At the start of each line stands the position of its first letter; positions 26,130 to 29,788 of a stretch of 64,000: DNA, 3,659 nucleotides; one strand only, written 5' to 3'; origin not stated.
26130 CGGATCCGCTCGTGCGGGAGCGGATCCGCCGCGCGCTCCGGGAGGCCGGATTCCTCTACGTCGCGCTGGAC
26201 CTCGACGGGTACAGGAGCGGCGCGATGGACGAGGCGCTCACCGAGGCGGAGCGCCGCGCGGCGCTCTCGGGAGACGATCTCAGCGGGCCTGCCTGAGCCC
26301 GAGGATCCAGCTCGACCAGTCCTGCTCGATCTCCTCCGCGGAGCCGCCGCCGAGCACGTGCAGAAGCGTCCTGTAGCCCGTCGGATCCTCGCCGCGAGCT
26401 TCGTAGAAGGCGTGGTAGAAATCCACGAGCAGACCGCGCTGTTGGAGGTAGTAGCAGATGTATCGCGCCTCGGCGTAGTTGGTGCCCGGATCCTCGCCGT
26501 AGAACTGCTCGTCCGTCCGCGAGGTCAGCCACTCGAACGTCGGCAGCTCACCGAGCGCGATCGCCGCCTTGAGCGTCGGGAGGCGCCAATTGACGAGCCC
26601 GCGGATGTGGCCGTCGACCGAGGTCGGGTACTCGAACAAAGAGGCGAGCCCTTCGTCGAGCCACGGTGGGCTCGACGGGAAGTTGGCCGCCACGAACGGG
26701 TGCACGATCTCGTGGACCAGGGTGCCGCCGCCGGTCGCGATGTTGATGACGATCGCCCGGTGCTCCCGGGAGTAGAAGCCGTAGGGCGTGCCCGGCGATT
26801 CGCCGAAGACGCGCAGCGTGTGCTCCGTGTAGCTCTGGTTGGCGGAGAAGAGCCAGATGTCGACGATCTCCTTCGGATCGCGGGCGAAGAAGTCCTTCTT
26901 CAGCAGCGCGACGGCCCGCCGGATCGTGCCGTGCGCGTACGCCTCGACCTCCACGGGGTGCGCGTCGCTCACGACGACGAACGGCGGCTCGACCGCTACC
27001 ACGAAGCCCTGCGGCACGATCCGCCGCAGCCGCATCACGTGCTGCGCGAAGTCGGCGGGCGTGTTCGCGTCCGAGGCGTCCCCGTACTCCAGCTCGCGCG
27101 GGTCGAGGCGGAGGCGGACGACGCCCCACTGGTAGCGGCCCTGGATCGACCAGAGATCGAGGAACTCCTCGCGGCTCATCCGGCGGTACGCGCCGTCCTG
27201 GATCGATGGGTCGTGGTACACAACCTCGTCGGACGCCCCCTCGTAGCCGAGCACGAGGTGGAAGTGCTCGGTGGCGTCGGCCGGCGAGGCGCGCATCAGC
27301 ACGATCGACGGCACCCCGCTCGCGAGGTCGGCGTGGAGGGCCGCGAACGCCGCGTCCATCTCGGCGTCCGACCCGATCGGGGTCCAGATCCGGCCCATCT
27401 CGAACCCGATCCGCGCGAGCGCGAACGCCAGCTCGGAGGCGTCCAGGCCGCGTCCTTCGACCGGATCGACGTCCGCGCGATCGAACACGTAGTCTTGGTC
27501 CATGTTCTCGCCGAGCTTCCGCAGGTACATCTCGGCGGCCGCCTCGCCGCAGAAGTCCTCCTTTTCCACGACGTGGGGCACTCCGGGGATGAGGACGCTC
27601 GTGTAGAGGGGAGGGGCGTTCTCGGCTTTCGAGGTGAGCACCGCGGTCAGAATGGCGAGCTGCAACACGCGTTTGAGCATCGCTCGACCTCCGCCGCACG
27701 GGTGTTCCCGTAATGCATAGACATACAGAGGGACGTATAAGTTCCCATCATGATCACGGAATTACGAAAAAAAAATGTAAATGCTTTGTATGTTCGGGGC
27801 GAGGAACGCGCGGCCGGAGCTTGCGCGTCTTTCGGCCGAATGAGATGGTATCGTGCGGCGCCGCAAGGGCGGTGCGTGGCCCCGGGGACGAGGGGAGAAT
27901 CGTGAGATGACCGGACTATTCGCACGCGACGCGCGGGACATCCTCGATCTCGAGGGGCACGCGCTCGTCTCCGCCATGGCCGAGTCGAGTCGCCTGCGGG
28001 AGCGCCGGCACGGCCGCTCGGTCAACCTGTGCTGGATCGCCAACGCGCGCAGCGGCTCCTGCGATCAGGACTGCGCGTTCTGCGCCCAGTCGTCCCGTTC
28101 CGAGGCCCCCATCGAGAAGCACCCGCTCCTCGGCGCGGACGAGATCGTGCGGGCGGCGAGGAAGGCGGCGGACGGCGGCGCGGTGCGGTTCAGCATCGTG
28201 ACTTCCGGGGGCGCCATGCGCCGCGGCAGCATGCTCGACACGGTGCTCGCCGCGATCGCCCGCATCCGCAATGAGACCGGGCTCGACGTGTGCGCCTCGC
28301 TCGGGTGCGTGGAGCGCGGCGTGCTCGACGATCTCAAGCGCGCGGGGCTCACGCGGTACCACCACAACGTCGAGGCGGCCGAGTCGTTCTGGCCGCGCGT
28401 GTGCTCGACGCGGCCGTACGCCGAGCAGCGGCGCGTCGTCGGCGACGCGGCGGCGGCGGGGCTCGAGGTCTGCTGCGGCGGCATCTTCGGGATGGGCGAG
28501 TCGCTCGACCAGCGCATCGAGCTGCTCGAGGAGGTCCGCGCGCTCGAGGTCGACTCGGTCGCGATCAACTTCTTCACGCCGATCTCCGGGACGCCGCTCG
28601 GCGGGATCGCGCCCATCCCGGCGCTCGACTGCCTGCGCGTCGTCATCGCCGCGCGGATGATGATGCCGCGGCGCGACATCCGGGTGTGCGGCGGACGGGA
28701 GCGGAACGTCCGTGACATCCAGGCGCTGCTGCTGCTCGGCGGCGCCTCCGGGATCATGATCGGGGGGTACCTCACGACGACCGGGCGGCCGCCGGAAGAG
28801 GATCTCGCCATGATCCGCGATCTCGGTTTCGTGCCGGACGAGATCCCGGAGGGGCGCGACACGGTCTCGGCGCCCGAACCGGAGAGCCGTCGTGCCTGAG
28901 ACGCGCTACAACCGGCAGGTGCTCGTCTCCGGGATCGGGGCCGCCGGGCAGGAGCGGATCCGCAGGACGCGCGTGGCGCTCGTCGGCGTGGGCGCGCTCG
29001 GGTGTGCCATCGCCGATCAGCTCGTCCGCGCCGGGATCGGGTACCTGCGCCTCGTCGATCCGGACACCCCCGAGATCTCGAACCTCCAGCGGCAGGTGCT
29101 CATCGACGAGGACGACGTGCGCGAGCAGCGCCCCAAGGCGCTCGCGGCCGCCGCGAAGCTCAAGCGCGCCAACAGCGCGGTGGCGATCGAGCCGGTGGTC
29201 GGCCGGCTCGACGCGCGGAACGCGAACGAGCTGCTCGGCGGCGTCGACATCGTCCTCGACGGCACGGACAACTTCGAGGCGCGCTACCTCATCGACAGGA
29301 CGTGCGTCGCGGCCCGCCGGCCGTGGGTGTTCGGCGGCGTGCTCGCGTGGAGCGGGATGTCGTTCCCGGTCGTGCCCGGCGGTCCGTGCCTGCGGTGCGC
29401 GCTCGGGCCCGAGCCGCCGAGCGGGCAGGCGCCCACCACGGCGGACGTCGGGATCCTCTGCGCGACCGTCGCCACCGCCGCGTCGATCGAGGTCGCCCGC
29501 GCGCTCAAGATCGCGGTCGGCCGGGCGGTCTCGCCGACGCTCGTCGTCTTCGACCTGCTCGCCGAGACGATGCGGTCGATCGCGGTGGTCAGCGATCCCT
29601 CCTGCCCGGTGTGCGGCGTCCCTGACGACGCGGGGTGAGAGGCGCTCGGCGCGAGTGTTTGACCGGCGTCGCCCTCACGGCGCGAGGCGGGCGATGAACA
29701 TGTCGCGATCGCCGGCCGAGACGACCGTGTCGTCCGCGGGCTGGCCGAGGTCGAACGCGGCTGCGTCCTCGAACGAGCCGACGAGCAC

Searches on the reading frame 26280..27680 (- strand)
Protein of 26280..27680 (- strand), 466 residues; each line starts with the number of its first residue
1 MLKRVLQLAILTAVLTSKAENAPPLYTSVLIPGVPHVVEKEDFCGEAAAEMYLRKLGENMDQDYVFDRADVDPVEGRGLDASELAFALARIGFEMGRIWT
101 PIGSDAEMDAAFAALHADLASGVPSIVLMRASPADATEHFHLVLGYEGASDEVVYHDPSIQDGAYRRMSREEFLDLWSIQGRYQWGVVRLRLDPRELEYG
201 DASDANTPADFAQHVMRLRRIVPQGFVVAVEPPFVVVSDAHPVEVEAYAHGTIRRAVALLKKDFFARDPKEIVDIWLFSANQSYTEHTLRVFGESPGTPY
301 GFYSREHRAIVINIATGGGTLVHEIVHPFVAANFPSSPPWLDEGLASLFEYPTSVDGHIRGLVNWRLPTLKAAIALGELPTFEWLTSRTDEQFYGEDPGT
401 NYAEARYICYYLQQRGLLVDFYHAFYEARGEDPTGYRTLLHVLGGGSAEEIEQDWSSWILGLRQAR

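Call 9: search_protein_families(library=pfam, proteins=[window:26280-27680:-], max_evalue=0.001)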
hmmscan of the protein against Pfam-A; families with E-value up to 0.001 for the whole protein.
window:26280-27680:- (466 aa): 2 families
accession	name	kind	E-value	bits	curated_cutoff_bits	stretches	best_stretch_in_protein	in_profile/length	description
PF13529.12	Peptidase_C39_2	-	3.4e-06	28.1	24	1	37-158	9-142/143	Peptidase_C39 like family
PF03412.21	Peptidase_C39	-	0.00083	19.6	22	0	41-178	10-122/133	Peptidase C39 family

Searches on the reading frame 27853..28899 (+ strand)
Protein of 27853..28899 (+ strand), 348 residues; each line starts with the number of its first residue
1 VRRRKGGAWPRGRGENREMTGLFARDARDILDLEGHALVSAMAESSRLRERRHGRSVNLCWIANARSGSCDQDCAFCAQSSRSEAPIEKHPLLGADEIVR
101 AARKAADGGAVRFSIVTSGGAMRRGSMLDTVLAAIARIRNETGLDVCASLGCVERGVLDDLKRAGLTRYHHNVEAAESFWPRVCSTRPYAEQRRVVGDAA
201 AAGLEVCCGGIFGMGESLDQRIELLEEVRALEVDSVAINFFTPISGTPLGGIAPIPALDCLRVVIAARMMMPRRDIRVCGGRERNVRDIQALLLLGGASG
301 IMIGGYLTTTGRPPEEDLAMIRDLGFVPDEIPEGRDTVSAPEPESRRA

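Call 9: search_protein_families(library=pfam, proteins=[window:27853-28899:+], max_evalue=0.001)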
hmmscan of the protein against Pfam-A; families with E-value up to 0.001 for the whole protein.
window:27853-28899:+ (348 aa): 2 families
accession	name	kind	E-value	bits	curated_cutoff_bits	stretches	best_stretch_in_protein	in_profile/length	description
PF06968.18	BATS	-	6.9e-25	87.5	22.2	1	238-326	2-87/88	Biotin and Thiamin Synthesis associated domain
PF04055.27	Radical_SAM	-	5.1e-16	59.7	29.5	1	69-227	6-165/166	Radical SAM superfamily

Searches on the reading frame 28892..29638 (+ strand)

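Call 43: search_protein_families(library=pfam, proteins=[window:28892-29638:+], max_evalue=0.001)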
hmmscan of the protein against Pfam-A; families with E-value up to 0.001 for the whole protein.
window:28892-29638:+ (248 aa): 1 family
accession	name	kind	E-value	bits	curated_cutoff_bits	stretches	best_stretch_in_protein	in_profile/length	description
PF00899.27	ThiF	-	3.1e-64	216.8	28.1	1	6-240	1-238/238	ThiF family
